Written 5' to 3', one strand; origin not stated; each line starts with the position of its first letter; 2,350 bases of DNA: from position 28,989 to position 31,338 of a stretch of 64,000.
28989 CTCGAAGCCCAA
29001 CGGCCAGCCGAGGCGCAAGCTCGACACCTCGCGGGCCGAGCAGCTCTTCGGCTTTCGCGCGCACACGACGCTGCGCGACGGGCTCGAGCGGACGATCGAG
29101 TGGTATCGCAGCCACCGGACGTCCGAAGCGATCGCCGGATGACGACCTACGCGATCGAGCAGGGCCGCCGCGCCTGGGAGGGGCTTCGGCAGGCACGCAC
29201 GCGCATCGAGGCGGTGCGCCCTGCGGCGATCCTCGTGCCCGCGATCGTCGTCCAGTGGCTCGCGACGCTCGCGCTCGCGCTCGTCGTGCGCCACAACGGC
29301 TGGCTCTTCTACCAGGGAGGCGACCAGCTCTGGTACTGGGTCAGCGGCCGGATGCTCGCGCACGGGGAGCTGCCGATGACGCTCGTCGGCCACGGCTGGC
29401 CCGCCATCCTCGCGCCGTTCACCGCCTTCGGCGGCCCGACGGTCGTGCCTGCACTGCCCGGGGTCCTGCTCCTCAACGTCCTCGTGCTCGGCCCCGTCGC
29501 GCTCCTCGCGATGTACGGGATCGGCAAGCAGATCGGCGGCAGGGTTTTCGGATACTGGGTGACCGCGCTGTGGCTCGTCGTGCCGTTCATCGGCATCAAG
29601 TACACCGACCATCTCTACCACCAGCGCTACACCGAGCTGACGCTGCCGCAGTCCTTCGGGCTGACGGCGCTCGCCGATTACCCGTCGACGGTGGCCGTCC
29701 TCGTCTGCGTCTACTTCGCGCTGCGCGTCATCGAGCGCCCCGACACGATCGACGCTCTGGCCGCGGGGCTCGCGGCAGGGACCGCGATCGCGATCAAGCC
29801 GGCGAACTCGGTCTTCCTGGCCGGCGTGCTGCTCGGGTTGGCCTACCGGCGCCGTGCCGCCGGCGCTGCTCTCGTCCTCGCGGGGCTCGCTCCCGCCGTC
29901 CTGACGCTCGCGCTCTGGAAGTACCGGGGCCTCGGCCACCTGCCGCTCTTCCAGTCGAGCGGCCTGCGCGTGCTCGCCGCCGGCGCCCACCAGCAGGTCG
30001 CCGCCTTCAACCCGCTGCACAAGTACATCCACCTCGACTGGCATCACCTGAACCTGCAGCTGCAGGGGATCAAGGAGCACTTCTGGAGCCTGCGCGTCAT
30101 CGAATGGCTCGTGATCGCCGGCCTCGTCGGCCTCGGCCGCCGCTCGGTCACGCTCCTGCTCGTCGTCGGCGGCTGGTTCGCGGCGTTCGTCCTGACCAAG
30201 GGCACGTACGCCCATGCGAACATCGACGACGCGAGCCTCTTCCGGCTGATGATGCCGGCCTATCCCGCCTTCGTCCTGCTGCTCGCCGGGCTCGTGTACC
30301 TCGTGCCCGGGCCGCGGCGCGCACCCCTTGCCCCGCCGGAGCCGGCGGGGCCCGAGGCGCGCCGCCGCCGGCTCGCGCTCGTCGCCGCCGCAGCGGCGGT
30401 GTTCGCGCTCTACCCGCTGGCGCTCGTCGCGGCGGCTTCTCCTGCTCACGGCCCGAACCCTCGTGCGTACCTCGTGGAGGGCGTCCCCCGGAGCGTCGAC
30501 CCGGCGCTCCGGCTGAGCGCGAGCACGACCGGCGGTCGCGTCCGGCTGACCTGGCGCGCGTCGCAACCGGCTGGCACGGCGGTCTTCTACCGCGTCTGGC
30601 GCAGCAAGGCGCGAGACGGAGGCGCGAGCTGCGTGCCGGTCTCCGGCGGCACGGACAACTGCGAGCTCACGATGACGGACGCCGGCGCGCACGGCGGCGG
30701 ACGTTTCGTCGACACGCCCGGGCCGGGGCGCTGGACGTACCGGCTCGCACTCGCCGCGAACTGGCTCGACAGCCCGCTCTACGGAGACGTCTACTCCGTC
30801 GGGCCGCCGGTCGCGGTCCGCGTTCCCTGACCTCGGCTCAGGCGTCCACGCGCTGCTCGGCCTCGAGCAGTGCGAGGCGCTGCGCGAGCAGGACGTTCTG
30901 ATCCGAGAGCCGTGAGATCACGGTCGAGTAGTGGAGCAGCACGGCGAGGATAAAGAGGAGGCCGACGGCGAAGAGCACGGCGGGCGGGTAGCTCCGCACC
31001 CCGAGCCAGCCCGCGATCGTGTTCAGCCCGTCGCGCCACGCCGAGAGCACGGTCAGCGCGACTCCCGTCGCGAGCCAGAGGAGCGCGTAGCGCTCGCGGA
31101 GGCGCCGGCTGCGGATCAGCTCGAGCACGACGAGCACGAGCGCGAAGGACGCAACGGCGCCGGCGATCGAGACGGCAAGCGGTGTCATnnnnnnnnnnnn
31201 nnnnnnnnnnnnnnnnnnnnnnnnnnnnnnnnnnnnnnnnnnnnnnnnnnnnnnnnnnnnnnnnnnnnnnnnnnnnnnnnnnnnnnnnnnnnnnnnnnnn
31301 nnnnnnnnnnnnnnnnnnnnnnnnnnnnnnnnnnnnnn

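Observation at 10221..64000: ~54-kb envelope-glycan super-locus built around GT-C-fold membrane transferases and polyprenyl-phosphate-sugar synthases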

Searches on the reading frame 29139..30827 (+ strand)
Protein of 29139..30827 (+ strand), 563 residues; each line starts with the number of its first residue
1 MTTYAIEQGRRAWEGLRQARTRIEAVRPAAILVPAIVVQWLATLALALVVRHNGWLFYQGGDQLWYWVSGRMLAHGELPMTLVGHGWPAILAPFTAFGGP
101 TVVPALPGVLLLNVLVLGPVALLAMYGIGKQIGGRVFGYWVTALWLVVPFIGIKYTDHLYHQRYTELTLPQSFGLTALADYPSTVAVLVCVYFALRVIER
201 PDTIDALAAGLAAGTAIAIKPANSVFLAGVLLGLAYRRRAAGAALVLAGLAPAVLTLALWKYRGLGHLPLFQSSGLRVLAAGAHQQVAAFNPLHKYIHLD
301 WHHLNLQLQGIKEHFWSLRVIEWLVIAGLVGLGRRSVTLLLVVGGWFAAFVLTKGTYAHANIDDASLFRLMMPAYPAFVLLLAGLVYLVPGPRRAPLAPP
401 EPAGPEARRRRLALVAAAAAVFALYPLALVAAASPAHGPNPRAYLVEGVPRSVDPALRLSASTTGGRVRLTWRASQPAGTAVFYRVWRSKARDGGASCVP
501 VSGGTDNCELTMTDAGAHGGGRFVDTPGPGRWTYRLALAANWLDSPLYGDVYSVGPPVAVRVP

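Call 8: search_protein_families(library=pfam, proteins=[window:29139-30827:+], max_evalue=0.01)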
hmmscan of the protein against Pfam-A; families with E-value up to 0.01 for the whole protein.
window:29139-30827:+ (563 aa): 0 families

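Call 14: search_protein_families(library=ncbifam, proteins=[window:29139-30827:+], max_evalue=0.01)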
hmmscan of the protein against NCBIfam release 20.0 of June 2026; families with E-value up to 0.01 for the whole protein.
window:29139-30827:+ (563 aa): 0 families

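Call 16: find_homologous_proteins(query=window:29139-30827:+, max_evalue=0.00001)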
Query window:29139-30827:+ (563 aa): 711 proteins with E <= 0.00001 among 8000 candidates; the best 120 are listed.
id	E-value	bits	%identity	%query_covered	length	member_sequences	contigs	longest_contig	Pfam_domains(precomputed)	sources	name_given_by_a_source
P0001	0.0e+0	1249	100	100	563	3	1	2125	-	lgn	-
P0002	0.0e+0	1046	82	100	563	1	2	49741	-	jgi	jgi:hypothetical protein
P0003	1.3e-275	934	73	100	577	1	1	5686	-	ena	-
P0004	2.6e-274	929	72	98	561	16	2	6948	-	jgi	jgi:hypothetical protein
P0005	2.0e-273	926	71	100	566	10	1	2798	-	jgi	jgi:hypothetical protein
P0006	2.9e-272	923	71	100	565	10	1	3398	-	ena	-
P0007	4.2e-272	922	72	100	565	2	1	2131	-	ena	-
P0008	9.2e-271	918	72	100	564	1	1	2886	-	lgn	-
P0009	3.2e-270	916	72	100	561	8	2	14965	-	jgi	jgi:hypothetical protein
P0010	1.1e-265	901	71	100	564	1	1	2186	-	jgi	jgi:hypothetical protein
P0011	1.4e-265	901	70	100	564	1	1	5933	-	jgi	jgi:hypothetical protein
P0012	5.0e-265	899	70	100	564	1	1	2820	-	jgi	jgi:hypothetical protein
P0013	5.5e-265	899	70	100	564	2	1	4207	-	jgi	jgi:hypothetical protein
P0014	1.9e-264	897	70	100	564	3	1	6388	-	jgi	jgi:hypothetical protein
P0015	1.8e-263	894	70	100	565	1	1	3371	-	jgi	jgi:hypothetical protein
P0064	3.0e-235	800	66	97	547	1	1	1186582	-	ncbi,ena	-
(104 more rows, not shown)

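Call 17: find_encoding_contigs(protein=P0002, flank=10000, max_places=2)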
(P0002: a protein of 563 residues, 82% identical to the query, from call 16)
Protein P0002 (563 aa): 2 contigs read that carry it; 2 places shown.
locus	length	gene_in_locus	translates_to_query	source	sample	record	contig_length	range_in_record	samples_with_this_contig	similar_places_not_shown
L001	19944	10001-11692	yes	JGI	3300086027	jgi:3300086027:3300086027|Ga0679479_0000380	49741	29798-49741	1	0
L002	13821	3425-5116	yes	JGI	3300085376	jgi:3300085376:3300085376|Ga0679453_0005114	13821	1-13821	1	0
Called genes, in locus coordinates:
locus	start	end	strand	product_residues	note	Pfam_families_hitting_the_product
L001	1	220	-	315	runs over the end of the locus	PF13439:Glyco_transf_4, PF13579:Glyco_trans_4_4, PF00534:Glycos_transf_1, PF13692:Glyco_trans_1_4, PF13524:Glyco_trans_1_2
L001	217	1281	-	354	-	PF13439:Glyco_transf_4, PF20706:GT4-conflict, PF00534:Glycos_transf_1, PF13692:Glyco_trans_1_4, PF13524:Glyco_trans_1_2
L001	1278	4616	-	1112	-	PF00534:Glycos_transf_1 (weak), PF13692:Glyco_trans_1_4, PF13231:PMT_2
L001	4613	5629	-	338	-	PF00534:Glycos_transf_1, PF13692:Glyco_trans_1_4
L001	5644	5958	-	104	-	-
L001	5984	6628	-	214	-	PF13489:Methyltransf_23, PF07021:MetW, PF08003:Methyltransf_9 (weak), PF13847:Methyltransf_31, PF08241:Methyltransf_11, PF08242:Methyltransf_12, PF13649:Methyltransf_25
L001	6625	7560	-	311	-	PF01370:Epimerase, PF04321:RmlD_sub_bind, PF16363:GDP_Man_Dehyd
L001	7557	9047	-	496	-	-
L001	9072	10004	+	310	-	PF01073:3Beta_HSD (faint), PF01370:Epimerase, PF02719:Polysacc_synt_2 (faint), PF04321:RmlD_sub_bind, PF16363:GDP_Man_Dehyd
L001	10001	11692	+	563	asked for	-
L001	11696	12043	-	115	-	PF10066:DUF2304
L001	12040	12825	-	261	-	PF00535:Glycos_transf_2, PF13641:Glyco_tranf_2_3 (faint)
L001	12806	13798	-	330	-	PF00535:Glycos_transf_2, PF13641:Glyco_tranf_2_3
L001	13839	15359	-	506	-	PF02397:Bac_transf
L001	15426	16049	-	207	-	-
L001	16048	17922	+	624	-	PF13522:GATase_6, PF12481:DUF3700 (faint), PF13537:GATase_7, PF00733:Asn_synthase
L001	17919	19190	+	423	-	PF13231:PMT_2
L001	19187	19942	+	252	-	?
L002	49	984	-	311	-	PF01370:Epimerase, PF04321:RmlD_sub_bind, PF16363:GDP_Man_Dehyd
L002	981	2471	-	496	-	-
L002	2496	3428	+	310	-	PF01073:3Beta_HSD (faint), PF01370:Epimerase, PF02719:Polysacc_synt_2 (faint), PF04321:RmlD_sub_bind, PF16363:GDP_Man_Dehyd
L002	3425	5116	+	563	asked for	-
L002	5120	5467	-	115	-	PF10066:DUF2304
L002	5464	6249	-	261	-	PF00535:Glycos_transf_2, PF13641:Glyco_tranf_2_3 (faint)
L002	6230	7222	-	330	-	PF00535:Glycos_transf_2, PF13641:Glyco_tranf_2_3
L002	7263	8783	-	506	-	PF02397:Bac_transf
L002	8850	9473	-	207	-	-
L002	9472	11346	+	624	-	PF13522:GATase_6, PF12481:DUF3700 (faint), PF13537:GATase_7, PF00733:Asn_synthase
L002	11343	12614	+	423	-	PF13231:PMT_2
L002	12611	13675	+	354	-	PF13439:Glyco_transf_4, PF13579:Glyco_trans_4_4, PF20706:GT4-conflict, PF00534:Glycos_transf_1, PF13692:Glyco_trans_1_4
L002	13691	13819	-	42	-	?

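Call 18: find_encoding_contigs(protein=P0064, flank=10000, max_places=2)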
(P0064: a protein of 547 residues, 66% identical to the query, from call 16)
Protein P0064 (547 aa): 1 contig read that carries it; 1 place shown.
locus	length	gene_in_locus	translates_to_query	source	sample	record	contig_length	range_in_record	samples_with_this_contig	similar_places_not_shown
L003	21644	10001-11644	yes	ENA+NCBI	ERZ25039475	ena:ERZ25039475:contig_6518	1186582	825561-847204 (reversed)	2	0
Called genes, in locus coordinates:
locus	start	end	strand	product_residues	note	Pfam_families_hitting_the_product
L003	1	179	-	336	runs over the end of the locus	PF13439:Glyco_transf_4, PF20706:GT4-conflict, PF00534:Glycos_transf_1, PF13692:Glyco_trans_1_4, PF13524:Glyco_trans_1_2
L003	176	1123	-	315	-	PF13439:Glyco_transf_4, PF20706:GT4-conflict (weak), PF00534:Glycos_transf_1, PF13692:Glyco_trans_1_4, PF13524:Glyco_trans_1_2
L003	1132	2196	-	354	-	PF13439:Glyco_transf_4, PF20706:GT4-conflict, PF00534:Glycos_transf_1, PF13692:Glyco_trans_1_4, PF13524:Glyco_trans_1_2 (weak)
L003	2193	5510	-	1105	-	PF00534:Glycos_transf_1, PF13692:Glyco_trans_1_4, PF13231:PMT_2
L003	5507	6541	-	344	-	PF00534:Glycos_transf_1, PF13692:Glyco_trans_1_4, PF13524:Glyco_trans_1_2 (faint)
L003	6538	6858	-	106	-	-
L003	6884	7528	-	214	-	PF13489:Methyltransf_23, PF07021:MetW, PF08003:Methyltransf_9 (weak), PF13847:Methyltransf_31, PF08241:Methyltransf_11, PF08242:Methyltransf_12, PF13649:Methyltransf_25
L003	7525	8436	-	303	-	PF04321:RmlD_sub_bind, PF01370:Epimerase, PF16363:GDP_Man_Dehyd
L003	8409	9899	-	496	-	-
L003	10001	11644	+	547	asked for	-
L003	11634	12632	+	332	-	PF00535:Glycos_transf_2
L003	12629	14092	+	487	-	-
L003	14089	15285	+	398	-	PF26314:MptA_B_family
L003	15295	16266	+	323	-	PF00535:Glycos_transf_2, PF13641:Glyco_tranf_2_3 (weak)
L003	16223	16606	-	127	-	PF10066:DUF2304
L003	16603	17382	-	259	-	PF00535:Glycos_transf_2, PF13641:Glyco_tranf_2_3 (faint)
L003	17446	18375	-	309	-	PF00535:Glycos_transf_2, PF13641:Glyco_tranf_2_3, PF10111:Glyco_tranf_2_2 (faint), PF13632:Glyco_trans_2_3 (weak)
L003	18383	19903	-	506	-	PF02397:Bac_transf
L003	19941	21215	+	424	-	PF13231:PMT_2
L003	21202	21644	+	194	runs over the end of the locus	PF03291:mRNA_G-N7_MeTrfase (faint), PF13489:Methyltransf_23, PF01209:Ubie_methyltran, PF07021:MetW, PF13649:Methyltransf_25, PF13847:Methyltransf_31, PF08241:Methyltransf_11, PF08242:Methyltransf_12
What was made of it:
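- Closest known: Mycobacterial arabinogalactan/LAM GT-C enzymes. Same: A relative (L003) carries an MptA_B_family gene in the locus (call 18).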

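Call 20: search_solved_structures(query=A1, max_evalue=10, show_alignments=2)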
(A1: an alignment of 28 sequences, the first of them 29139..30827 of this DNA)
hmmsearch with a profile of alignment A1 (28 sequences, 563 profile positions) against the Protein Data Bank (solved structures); distinct sequences matched with E-value up to 10: 2.
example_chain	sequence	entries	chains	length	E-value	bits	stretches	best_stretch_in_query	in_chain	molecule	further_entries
1c3c_A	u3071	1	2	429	0.91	11.2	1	242-329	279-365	PROTEIN (ADENYLOSUCCINATE LYASE)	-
1c3u_A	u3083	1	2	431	0.92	11.2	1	242-329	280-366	ADENYLOSUCCINATE LYASE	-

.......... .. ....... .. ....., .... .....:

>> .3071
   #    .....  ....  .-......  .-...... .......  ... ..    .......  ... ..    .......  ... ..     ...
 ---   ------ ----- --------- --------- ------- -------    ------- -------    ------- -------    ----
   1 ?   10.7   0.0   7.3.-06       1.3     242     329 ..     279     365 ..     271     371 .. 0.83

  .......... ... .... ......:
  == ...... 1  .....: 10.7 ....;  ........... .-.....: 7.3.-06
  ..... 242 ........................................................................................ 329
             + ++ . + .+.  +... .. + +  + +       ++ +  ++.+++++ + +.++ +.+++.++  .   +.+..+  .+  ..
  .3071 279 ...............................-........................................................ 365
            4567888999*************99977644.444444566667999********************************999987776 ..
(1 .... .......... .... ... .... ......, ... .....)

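Call 32: predict_structure(alignment_id=A1)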
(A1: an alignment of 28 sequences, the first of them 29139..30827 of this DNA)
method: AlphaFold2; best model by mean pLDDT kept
length: 563 residues; sequences in the alignment: 28
mean_pLDDT: 82.5   pTM: 0.86
mean pLDDT of the five models: 82.5, 80.8, 79.4, 77.6, 77.4
residues with pLDDT >= 90: 274; 70-90: 178; 50-70: 78; < 50: 33
segments of 3 or more residues with pLDDT < 50: 273-296, 365-368
pLDDT, mean of each block of 10 residues (from residue 1): 75 82 88 94 79 51 84 92 88 88 81 90 95 91 89 65 58 66 92 92 94 93 85 93 95 93 79 42 35 52 79 63 89 92 91 72 53 79 90 63 82 95 95 93 88 93 94 78 92 92 90 90 94 94 74 94 93
secondary structure, 60 per line:
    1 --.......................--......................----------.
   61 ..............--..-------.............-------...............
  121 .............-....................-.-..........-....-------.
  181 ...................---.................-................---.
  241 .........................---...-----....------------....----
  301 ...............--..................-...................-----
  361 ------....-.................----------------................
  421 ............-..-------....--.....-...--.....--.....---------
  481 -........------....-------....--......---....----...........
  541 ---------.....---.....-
elements in order: H3-25 H28-49 H60-74 H86-98 H106-133 H135-154 H158-167 H169-172 H180-199 H203-219 H221-236 H240-265 H277-280 H293-296 H301-314 H318-335 H337-355 H367-370 H372-388 H405-432 E443-446 E449-453 E460-464 E467-471 E482-489 E496-499 E507-510 E513-518 E522-525 E530-540 E550-554 E558-562
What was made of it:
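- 29139..30830 (+): GT-C enzyme 'B' (563 aa) with a C-terminal Fn3-like domain. No Pfam or NCBIfam model. AF2 pLDDT 82.5, pTM 0.86 (call 32).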

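Call 40: fold_search(model_id=the predicted structure, library=pdb)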
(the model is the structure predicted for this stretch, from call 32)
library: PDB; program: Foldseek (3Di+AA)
matches with E <= 10: 951; with E <= 0.001: 1
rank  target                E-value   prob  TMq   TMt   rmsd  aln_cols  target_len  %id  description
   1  7e9s_A                7.2e-04  1.00  0.34  0.24  16.8       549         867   13  Archaeal oligosaccharyltransferase AglB from Archaeoglobus fulgidus in complex with an inhibitory peptide and a dolich (released 2021-09-08)
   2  6ftg_5                2.0e-03  1.00  0.38  0.34  19.5       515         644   11  Subtomogram average of OST-containing ribosome-translocon complexes from canine rough microsomal membranes (released 2018-03-21)
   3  8b6l_I                2.7e-03  1.00  0.41  0.35  15.6       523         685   13  Subtomogram average of the human Sec61-TRAP-OSTA-translocon (released 2022-12-07)
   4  5f15                  4.1e-03  1.00  0.32  0.33  15.2       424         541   14  Crystal Structure of ArnT from Cupriavidus metallidurans bound to Undecaprenyl phosphate (released 2016-02-17)
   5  9s6s_A                4.1e-03  1.00  0.33  0.34   9.2       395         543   14  Ternary cryo-EM structure of human ALG9 with Dol25-PP-GlcNAc2Man6, Dol25-P-Man and Fab (released 2026-03-18)
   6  9n9j_I                5.6e-03  1.00  0.42  0.34  15.3       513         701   12  Structure of a GRP94 folding intermediate engaged with a CCDC134- and FKBP11-bound secretory translocon (released 2025-11-19)
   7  7bvc_B                7.0e-03  0.92  0.29  0.18  22.1       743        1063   13  Cryo-EM structure of Mycobacterium smegmatis arabinosyltransferase EmbA-EmbB-AcpM2 in complex with ethambutol (released 2020-04-29)
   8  8agb_A                8.4e-03  1.00  0.40  0.35  16.4       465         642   13  Structure of yeast oligosaccharylransferase complex with lipid-linked oligosaccharide bound (released 2022-12-07)
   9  2jix_B                1.2e-02  1.00  0.14  0.32  10.0       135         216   19  Crystal structure of ABT-007 FAB fragment with the soluble domain of EPO receptor (released 2007-07-10)
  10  6mof_B                1.3e-02  1.00  0.14  0.31   8.3       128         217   16  Monomeric DARPin G2 complex with EpoR (released 2019-06-05)
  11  4y5x_F                1.5e-02  1.00  0.14  0.35  11.0       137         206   18  Diabody 305 complex with EpoR (released 2015-03-18)
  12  6s7o_A                1.5e-02  1.00  0.41  0.36  15.1       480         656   12  Cryo-EM structure of human oligosaccharyltransferase complex OST-A (released 2019-12-18)
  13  6pyh_A                1.5e-02  1.00  0.13  0.09   8.9       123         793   14  Cryo-EM structure of full-length IGF1R-IGF1 complex. Only the extracellular region of the complex is resolved. (released 2019-10-23)
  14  4y5x_L                1.6e-02  1.00  0.13  0.31   8.8       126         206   19  Diabody 305 complex with EpoR (released 2015-03-18)
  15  6moh_D                1.9e-02  1.00  0.13  0.31   7.9       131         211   14  Dimeric DARPin C_R3 complex with EpoR (released 2019-06-05)
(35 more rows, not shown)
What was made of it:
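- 29139..30830 (+): Every full-length match (more than 390 aligned columns) among the top 22 Foldseek hits is a GT-C enzyme (AglB, STT3, ArnT, ALG9, EmbB, PglB), at E 7e-4 to 2.5e-2 (call 40).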

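Call 49: search_protein_families(library=pfam, proteins=[window:29139-30827:+], max_evalue=10)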
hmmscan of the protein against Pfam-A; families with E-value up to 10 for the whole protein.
window:29139-30827:+ (563 aa): 0 families

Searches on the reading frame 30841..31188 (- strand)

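Call 8: search_protein_families(library=pfam, proteins=[window:30841-31188:-], max_evalue=0.01)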
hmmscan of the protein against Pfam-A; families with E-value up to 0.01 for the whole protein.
window:30841-31188:- (116 aa): 1 family
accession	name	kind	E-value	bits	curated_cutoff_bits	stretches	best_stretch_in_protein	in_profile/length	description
PF10066.14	DUF2304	-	6.4e-21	75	25.5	1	7-111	3-106/106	Uncharacterized conserved protein (DUF2304)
